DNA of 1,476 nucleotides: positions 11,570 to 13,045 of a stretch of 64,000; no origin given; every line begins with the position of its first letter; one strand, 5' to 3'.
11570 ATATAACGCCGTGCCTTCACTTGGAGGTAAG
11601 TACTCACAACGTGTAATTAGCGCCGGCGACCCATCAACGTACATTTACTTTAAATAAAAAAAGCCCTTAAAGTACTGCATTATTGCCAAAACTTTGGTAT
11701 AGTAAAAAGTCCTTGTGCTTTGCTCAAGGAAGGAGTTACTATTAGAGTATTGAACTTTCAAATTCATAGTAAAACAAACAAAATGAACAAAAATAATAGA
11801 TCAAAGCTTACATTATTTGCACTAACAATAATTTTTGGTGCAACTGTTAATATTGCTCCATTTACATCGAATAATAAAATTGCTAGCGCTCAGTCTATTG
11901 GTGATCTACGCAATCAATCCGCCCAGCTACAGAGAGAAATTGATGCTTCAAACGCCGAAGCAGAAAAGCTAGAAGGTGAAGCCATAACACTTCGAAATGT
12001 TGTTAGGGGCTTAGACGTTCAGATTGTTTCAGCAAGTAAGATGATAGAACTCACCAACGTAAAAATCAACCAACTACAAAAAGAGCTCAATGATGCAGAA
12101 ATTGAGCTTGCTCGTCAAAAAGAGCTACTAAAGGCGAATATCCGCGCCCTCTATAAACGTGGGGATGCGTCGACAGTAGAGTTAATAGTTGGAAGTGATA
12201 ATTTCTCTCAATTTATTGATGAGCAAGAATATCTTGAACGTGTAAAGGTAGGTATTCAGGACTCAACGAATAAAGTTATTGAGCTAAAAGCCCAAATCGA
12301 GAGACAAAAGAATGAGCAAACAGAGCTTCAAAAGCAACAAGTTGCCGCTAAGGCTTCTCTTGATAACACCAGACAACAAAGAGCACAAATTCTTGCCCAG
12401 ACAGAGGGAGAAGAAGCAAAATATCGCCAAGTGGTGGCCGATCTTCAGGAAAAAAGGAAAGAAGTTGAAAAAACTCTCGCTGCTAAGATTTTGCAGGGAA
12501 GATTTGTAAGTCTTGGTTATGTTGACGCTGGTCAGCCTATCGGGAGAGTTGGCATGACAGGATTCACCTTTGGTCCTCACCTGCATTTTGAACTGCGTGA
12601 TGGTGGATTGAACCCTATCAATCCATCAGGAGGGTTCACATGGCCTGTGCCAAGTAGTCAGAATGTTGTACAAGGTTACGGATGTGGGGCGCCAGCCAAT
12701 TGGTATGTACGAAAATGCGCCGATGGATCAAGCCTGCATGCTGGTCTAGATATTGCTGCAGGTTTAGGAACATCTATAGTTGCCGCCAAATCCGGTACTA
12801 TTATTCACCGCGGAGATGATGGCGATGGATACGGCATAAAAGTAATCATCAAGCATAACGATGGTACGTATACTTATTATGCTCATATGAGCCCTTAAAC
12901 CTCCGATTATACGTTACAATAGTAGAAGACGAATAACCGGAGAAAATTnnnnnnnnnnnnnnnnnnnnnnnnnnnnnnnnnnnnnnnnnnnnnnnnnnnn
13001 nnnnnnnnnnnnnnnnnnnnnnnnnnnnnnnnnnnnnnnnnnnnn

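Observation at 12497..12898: M23 peptidase domain appears circularly permuted (HxH segment precedes HxxxD segment; protein ends at YAHMS)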

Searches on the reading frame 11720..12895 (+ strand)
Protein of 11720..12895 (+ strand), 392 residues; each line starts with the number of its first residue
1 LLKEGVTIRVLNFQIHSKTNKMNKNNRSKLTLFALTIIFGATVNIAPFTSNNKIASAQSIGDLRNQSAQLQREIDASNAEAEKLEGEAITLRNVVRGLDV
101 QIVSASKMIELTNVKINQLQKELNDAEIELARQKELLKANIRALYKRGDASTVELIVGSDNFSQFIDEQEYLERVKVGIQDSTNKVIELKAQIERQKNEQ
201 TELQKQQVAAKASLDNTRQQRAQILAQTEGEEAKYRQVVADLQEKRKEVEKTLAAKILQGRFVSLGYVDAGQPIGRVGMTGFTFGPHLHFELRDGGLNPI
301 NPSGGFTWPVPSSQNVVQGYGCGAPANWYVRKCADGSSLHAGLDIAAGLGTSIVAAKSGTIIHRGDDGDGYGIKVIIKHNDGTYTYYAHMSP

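Call 3: search_protein_families(library=pfam, proteins=[window:11720-12895:+], max_evalue=1)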
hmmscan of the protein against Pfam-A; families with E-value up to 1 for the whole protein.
window:11720-12895:+ (392 aa): 11 families
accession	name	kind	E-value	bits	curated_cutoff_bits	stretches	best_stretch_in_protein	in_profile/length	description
PF01551.29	Peptidase_M23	-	1.7e-22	79.9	28.7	2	339-391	2-53/96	Peptidase family M23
PF24568.1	CC_PcsB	-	0.0015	18.8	27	1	126-172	4-51/75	Peptidoglycan hydrolase PcsB, coiled-coil domain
PF23735.1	KIF9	-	0.0027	18.3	31.9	1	178-251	40-111/140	Kinesin-like protein KIF9 domain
PF11932.13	DUF3450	-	0.0085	15.9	32.6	1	62-128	27-93/241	Protein of unknown function (DUF3450)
PF23067.1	MG280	-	0.011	15.7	27.4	1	149-223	57-133/259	Uncharacterised protein MG280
PF08614.16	ATG16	-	0.012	16.2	33.7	1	56-137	72-153/200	Autophagy protein 16 (ATG16)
PF11015.13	DUF2853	-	0.016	16.3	25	1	73-124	8-59/101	Protein of unknown function (DUF2853)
PF22216.1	Sas-6_C_CC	-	0.037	14.7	27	1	65-93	24-52/57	Spindle assembly abnormal protein 6 homolog, C-terminal coiled coil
PF06785.16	UPF0242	-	0.3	11.6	33.5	1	50-135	82-171/194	Uncharacterised protein family (UPF0242) N-terminus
PF22699.1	GMIP-like_FCH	-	0.31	10.7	27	1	141-253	100-216/283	GEM-interacting protein-like, FCH domain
PF04977.20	DivIC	-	0.39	11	28.9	1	59-91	18-50/80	Septum formation initiator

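Call 4: search_protein_families(library=ncbifam, proteins=[window:11720-12895:+], max_evalue=1)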
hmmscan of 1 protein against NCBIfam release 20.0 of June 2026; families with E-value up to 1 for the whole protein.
window:11720-12895:+ (392 aa): 23 families
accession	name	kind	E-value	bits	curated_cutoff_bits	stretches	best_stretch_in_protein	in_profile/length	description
NF041208.1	celldiv_DipM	equivalog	3e-11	43.2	740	2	335-391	314-370/419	cell division endopeptidase DipM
NF052336.1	PdgHdaseHSB100310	equivalog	3.5e-11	43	500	2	334-390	51-106/316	peptidoglycan hydrolase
NF050804.1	CellDivDipMCaul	equivalog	5.8e-10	38.6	900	2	341-391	529-579/634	cell division endopeptidase DipM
NF008123.1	PRK10871.1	equivalog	1.4e-07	31.3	311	1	341-389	266-314/365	murein hydrolase activator NlpD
NF040883.1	amid_act_ActS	equivalog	3.9e-07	29.6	375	1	334-389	132-185/242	amidase activator ActS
NF008644.1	PRK11637.1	equivalog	4.5e-07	29.2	270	3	64-254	3-207/385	murein hydrolase activator EnvC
TIGR02169.1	SMC_prok_A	equivalog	1.4e-06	26.4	729.4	1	43-251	280-488/1165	chromosome segregation protein SMC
NF052529.1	PG_M23_Pgp6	exception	2.3e-06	26.6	600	2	337-391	332-385/452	peptidoglycan metallopeptidase Pgp6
NF053825.1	PdgNdpepShyA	equivalog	3.2e-06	26.1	700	2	268-296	356-384/425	peptidoglycan DD-endopeptidase ShyA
NF052530.1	Heli_ShapePgp3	exception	5.4e-06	25.7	300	2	338-391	165-217/270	peptidoglycan metallopeptidase Pgp3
NF053824.1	PdgNdpepShyC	equivalog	2.6e-05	23.3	700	2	259-293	346-381/429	peptidoglycan DD-endopeptidase ShyC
NF046048.1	NlpC_P60_DIP1281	equivalog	0.00011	21.2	517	1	33-255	2-224/587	DIP1281 family NlpC/P60 protein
NF050071.1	SLayAPLBA0864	equivalog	0.0013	17.4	850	1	247-279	227-259/498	LBA0864 family S-layer associated protein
NF008652.0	PRK11649.1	equivalog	0.0017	17.1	341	2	339-390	312-362/439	murein DD-endopeptidase MepM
TIGR02168.1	SMC_prok_B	equivalog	0.0028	15.4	567.35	1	59-250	254-452/1181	chromosome segregation protein SMC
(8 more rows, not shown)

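Call 5: find_homologous_proteins(query=window:11720-12895:+, max_evalue=0.00001)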
Query window:11720-12895:+ (392 aa): 397 proteins with E <= 0.00001 among 8000 candidates; the best 120 are listed.
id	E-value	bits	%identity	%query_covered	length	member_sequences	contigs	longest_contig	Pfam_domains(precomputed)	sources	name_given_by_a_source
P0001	3.9e-239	811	100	95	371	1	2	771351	PF01551.30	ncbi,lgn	-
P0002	3.8e-148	511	65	93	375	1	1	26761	PF01551.30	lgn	-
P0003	2.1e-141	489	59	99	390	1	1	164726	PF01551.30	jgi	jgi:septal ring factor EnvC (AmiA/AmiB activator)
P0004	1.2e-138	480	62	95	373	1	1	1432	PF01551.30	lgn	-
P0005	5.2e-133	462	60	93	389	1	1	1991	PF01551.30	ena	-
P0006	1.6e-132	460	60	91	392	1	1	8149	PF01551.30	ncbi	-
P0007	5.9e-132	458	58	92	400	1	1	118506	PF01551.30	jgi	jgi:septal ring factor EnvC (AmiA/AmiB activator)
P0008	1.3e-130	454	58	95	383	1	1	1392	PF01551.30,PF24568.2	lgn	-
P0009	1.7e-130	453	60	95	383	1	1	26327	PF01551.30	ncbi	-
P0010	1.1e-129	451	56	94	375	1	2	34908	PF01551.30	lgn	-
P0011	3.0e-128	446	56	97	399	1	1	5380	PF01551.30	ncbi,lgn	ncbi:hypothetical protein BH23PAT2_BH23PAT2_09380 [soil metagenome]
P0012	1.4e-127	444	55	93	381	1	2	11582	PF01551.30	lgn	-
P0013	2.3e-126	440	58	91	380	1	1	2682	PF01551.30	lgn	-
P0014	7.0e-123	428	56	93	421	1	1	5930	PF01551.30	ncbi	-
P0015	9.5e-123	428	57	92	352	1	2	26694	PF01551.30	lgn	-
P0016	4.5e-118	412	55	92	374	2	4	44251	PF01551.30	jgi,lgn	jgi:septal ring factor EnvC (AmiA/AmiB activator)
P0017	1.8e-114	401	55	87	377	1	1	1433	PF01551.30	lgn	-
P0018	8.6e-112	392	53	91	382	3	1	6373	PF01551.30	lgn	-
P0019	4.1e-109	383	53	94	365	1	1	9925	PF01551.30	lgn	-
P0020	2.8e-108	380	51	90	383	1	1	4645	PF01551.30,PF03961.20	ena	-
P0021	8.2e-108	379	53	93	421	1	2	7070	PF01551.30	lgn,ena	-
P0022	2.3e-107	377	50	92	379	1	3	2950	PF01551.30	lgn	-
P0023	5.1e-105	369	49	92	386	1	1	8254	PF01551.30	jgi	jgi:septal ring factor EnvC (AmiA/AmiB activator)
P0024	8.1e-104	366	50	97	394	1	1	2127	PF01551.30,PF08614.17,PF28175.1,PF24568.2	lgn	-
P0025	1.6e-102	361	50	93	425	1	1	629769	PF01551.30,PF08614.17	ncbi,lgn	-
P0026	1.4e-97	345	49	98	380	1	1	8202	PF01551.30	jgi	jgi:septal ring factor EnvC (AmiA/AmiB activator)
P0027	6.7e-97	343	48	93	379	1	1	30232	PF01551.30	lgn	-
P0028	9.0e-97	342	49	98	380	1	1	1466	PF01551.30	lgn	-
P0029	9.4e-96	339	52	81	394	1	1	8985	PF01551.30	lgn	-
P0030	2.2e-94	334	49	92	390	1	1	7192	PF01551.30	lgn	-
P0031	1.1e-93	332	51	85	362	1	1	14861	PF01551.30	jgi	jgi:septal ring factor EnvC (AmiA/AmiB activator)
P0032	2.6e-92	328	48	91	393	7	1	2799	PF01551.30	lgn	-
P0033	7.2e-90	320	50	86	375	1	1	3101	PF01551.30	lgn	-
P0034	7.6e-90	320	48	92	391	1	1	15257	PF01551.30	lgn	-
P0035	1.0e-89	319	48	94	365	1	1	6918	PF01551.30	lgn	-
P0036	2.2e-88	315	49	92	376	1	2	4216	PF01551.30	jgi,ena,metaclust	metaclust:\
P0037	4.9e-88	314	46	94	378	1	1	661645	PF01551.30,PF01576.25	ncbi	-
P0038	3.6e-86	307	45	92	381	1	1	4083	PF01551.30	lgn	-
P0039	5.0e-86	307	50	86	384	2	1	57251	PF01551.30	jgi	-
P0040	1.7e-85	305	45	88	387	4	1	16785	PF01551.30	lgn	-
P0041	4.1e-85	304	47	87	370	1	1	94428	PF01551.30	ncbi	-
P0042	5.8e-85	303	45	88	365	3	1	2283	PF01551.30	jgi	jgi:septal ring factor EnvC (AmiA/AmiB activator)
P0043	1.5e-82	296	49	89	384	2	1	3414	PF01551.30,PF24568.2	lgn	-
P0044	3.9e-82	294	44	92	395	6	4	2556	PF01551.30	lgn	-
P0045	7.2e-82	293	44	94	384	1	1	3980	PF01551.30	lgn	-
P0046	2.2e-81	292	46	86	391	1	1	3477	PF01551.30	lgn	-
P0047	2.8e-79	285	46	88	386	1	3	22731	PF01551.30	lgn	-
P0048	3.8e-79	284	44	96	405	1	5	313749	PF01551.30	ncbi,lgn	-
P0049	4.3e-79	284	55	64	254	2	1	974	PF01551.30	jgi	jgi:septal ring factor EnvC (AmiA/AmiB activator)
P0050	1.6e-78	282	44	98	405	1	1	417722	PF01551.30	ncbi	-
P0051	2.2e-78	282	46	85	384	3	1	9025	PF01551.30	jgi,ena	-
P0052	3.6e-78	281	45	86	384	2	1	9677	PF01551.30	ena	-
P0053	2.9e-77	278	41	91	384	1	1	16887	PF01551.30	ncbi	-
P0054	2.3e-76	275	43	93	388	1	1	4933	PF01551.30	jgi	jgi:septal ring factor EnvC (AmiA/AmiB activator)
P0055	2.8e-74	268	42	96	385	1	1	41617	PF01551.30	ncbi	-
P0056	1.9e-73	266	42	95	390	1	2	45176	PF01551.30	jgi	jgi:murein DD-endopeptidase MepM/ murein hydrolase activator NlpD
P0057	8.8e-73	263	43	91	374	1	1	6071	PF01551.30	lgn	-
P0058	3.0e-72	262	44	92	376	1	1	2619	PF01551.30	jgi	jgi:septal ring factor EnvC (AmiA/AmiB activator)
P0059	5.4e-71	258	43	85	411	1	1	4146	PF01551.30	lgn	-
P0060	3.1e-68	248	41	96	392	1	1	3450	PF01551.30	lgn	-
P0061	1.9e-67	246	41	93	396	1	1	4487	PF01551.30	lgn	-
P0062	1.2e-66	243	42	88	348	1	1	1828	PF01551.30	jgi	jgi:septal ring factor EnvC (AmiA/AmiB activator)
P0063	3.0e-62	229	39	92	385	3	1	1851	PF01551.30,PF28019.1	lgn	-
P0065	2.5e-58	216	40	92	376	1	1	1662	PF01551.30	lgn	-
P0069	1.7e-54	203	49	61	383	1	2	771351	PF05257.23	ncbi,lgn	-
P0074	2.7e-52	196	34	96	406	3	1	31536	PF01551.30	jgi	jgi:septal ring factor EnvC (AmiA/AmiB activator)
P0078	1.3e-50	190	47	60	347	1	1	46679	PF01551.30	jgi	jgi:peptidoglycan hydrolase CwlO-like protein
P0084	5.5e-43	165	34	85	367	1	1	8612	PF01551.30,PF24568.2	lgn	-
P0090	1.4e-23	102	26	77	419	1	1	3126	PF01551.30,PF24568.2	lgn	-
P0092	2.6e-21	94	26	94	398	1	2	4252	PF01551.30,PF24568.2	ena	-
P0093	3.7e-21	94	27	84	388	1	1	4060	PF11932.14,PF01551.30,PF24568.2,PF07889.18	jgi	-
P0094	1.8e-20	91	25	94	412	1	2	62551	PF01551.30,PF24568.2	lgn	-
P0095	2.2e-20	91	30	94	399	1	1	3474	PF01551.30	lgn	-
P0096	2.8e-20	91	25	86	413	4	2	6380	PF01551.30,PF24568.2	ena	-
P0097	5.8e-19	86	27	92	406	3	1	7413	PF01551.30,PF24568.2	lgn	-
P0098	1.6e-18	85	27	85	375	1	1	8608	PF11932.14,PF01551.30,PF24568.2,PF07889.18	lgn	-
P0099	1.9e-18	85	26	84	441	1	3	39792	PF01551.30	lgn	-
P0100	4.7e-18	83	28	75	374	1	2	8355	PF01551.30,PF24568.2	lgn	-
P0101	1.7e-17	82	24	89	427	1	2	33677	PF01551.30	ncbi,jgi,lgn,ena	-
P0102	3.9e-17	80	29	85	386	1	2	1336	PF01551.30,PF24568.2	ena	-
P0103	9.0e-17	79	42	22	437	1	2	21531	PF01551.30,PF24568.2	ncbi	ncbi:murein hydrolase activator EnvC family protein [Anaerosporobacter sp.]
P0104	1.0e-16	79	27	78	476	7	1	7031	PF01551.30,PF24568.2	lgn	-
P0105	1.1e-16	79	25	50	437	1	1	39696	PF01551.30,PF24568.2,PF27881.1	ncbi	-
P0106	2.1e-16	78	26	94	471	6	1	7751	PF01551.30,PF24568.2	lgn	-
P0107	3.7e-16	77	44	21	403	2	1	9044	PF01551.30,PF24568.2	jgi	-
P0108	6.7e-16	76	26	78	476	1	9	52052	PF01551.30,PF24568.2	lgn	-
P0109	1.0e-15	76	24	94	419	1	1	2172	PF01551.30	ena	-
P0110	1.2e-15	76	24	94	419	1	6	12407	PF01551.30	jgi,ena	-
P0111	2.3e-15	75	25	85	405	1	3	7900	PF01551.30,PF08614.17,PF24568.2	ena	-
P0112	2.3e-15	75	25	92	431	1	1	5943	PF01551.30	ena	-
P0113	2.6e-15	74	29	92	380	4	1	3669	PF01551.30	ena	-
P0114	2.9e-15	74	25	83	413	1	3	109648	PF01551.30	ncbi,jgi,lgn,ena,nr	ncbi:MAG: hypothetical protein UT50_C0001G0037 [Candidatus Moranbacteria bacterium GW2011_GWA2_39_41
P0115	3.3e-15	74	22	92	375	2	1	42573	PF01551.30,PF24568.2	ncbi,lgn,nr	ncbi:MAG: peptidoglycan DD-metalloendopeptidase family protein [Desulfotomaculum sp.]|nr:peptidoglyc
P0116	4.0e-15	74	42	22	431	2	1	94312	PF11932.14,PF01551.30,PF24568.2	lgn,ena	-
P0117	1.5e-14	72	24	92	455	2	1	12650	PF01551.30,PF24568.2,PF24161.2,PF10473.15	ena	-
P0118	1.6e-14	72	25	91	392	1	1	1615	PF01551.30,PF24568.2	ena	-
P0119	1.6e-14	72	25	91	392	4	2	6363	PF01551.30,PF24568.2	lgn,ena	-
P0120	3.5e-14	71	26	91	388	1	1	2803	PF01551.30,PF24161.2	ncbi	-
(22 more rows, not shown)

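Call 19: predict_structure(alignment_id=A1)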
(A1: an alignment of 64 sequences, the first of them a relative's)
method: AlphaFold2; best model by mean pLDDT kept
length: 371 residues; sequences in the alignment: 64
mean_pLDDT: 83.1   pTM: 0.54
mean pLDDT of the five models: 83.1, 80.8, 79.5, 76.7, 72.2
residues with pLDDT >= 90: 131; 70-90: 184; 50-70: 46; < 50: 10
segments of 3 or more residues with pLDDT < 50: 1-3, 28-31
pLDDT, mean of each block of 10 residues (from residue 1): 52 60 50 67 84 85 73 86 88 86 87 82 71 52 76 84 84 89 91 92 87 79 78 74 91 95 93 95 93 96 86 93 97 98 90 96 97 91
secondary structure, 60 per line:
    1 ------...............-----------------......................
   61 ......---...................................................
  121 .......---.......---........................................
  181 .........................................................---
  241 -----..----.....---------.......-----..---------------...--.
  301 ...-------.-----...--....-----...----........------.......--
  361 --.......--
elements in order: H7-21 H39-66 H70-127 H131-137 H141-237 E252-256 E266-272 E295-297 E300-303 E317-319 E322-325 E331-333 E338-345 E352-358 E363-369

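Call 22: fold_search(model_id=the predicted structure, library=pdb)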
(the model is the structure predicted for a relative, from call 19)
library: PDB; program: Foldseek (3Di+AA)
matches with E <= 10: 846; with E <= 0.001: 1
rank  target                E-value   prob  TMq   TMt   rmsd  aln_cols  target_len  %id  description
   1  8tzl_E                8.8e-04  0.99  0.28  0.29  30.9       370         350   17  Cryo-EM structure of Vibrio cholerae FtsE/FtsX/EnvC complex, full-length (released 2023-12-20)
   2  6tpi_A                1.1e-03  1.00  0.31  0.31  31.1       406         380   15  EnvC bound to the FtsX periplasmic domain (released 2020-11-04)
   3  7a0g_FFF              1.3e-02  1.00  0.33  0.39  29.5       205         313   10  Structure of the SmhB pore of the tripartite alpha-pore forming toxin, Smh, from Serratia marcescens. (released 2021-03-31)
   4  7a0g_DDD              1.4e-02  1.00  0.31  0.35  29.2       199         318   10  Structure of the SmhB pore of the tripartite alpha-pore forming toxin, Smh, from Serratia marcescens. (released 2021-03-31)
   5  7p3r_A                1.4e-02  0.99  0.26  0.28  33.8       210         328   15  Helical structure of the toxin MakA from Vibrio cholera (released 2022-02-23)
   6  4zop_B                1.6e-02  0.96  0.19  0.28  20.8       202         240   14  Co-crystal Structure of Lipid Kinase PI3K alpha with a selective phosphatidylinositol-3 kinase alpha inhibitor (released 2016-05-18)
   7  8sbj_B                1.6e-02  0.93  0.16  0.22  20.0       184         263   15  Co-structure Phosphatidylinositol 4,5-bisphosphate 3-kinase catalytic subunit alpha isoform complexed with brain penet (released 2023-07-19)
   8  5itd_B                1.7e-02  0.94  0.18  0.26  21.2       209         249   14  Crystal structure of PI3K alpha with PI3K delta inhibitor (released 2016-09-07)
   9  6ixf_A                1.7e-02  0.80  0.16  0.25  23.9       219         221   15  Crystal structure of SeMet apo SH3BP5 (P41) (released 2019-03-20)
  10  5sxa_B                1.8e-02  0.93  0.19  0.31  19.3       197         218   16  Crystal Structure of PI3Kalpha in complex with fragment 10 (released 2017-02-15)
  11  6djl_E                1.9e-02  0.94  0.23  0.34  26.1       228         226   13  Crystal structure of the Rab11 GEF SH3BP5 bound to nucleotide free Rab11A (released 2018-09-26)
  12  6ixg_B                1.9e-02  0.72  0.14  0.23  25.5       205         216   12  Crystal structure of native apo SH3BP5 (P41) (released 2019-03-20)
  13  6ixe                  2.0e-02  0.75  0.14  0.24  23.8       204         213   13  Crystal structure of SeMet apo SH3BP5 (I41) (released 2019-03-20)
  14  7tz7_B                2.1e-02  0.96  0.18  0.24  19.0       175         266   15  PI3K alpha in complex with an inhibitor (released 2022-05-18)
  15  3o42_A                2.4e-02  0.77  0.15  0.24  28.1       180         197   14  Complex of an alpha/beta-peptide based on the gp41 CHR domain bound to gp41-5 (released 2011-08-24)
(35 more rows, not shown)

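Call 25: find_encoding_contigs(protein=P0001, flank=3000, max_places=3)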
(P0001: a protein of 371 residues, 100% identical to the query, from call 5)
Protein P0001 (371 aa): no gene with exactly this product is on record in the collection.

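Call 27: find_encoding_contigs(protein=P0069, flank=4000, max_places=3)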
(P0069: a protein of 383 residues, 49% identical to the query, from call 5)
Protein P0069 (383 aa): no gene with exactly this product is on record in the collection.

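Call 45: find_encoding_contigs(protein=P0025, flank=6000, max_places=2)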
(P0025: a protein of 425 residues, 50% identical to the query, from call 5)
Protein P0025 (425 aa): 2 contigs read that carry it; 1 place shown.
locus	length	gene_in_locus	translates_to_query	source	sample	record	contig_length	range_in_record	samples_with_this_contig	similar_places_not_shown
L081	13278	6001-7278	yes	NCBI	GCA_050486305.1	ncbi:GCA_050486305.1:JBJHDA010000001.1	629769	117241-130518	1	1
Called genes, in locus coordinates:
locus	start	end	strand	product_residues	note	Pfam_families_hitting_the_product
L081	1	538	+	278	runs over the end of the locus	PF05569:Peptidase_M56, PF01435:Peptidase_M48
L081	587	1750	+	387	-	-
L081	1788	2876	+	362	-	PF03462:PCRF, PF00472:RF-1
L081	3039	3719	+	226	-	PF03193:RsgA_GTPase (weak), PF00931:NB-ARC (faint), PF20720:nSTAND3 (faint), PF00005:ABC_tran, PF13175:AAA_15 (faint), PF13401:AAA_22 (weak), PF13304:AAA_21 (faint)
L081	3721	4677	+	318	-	PF18075:FtsX_ECD, PF02687:FtsX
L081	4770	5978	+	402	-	PF11932:DUF3450 (weak), PF05257:CHAP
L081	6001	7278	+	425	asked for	PF08614:ATG16 (weak), PF01551:Peptidase_M23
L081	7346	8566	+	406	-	PF00595:PDZ, PF13180:PDZ_2, PF17820:PDZ_6, PF03572:Peptidase_S41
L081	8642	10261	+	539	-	PF06418:CTP_synth_N, PF00117:GATase, PF07722:Peptidase_C26 (weak)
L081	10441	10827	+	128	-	PF00072:Response_reg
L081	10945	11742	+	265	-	-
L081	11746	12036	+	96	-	-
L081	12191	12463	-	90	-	PF01016:Ribosomal_L27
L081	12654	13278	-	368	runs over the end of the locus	PF01170:UPF0020 (faint), PF01555:N6_N4_Mtase (weak), PF13847:Methyltransf_31 (weak)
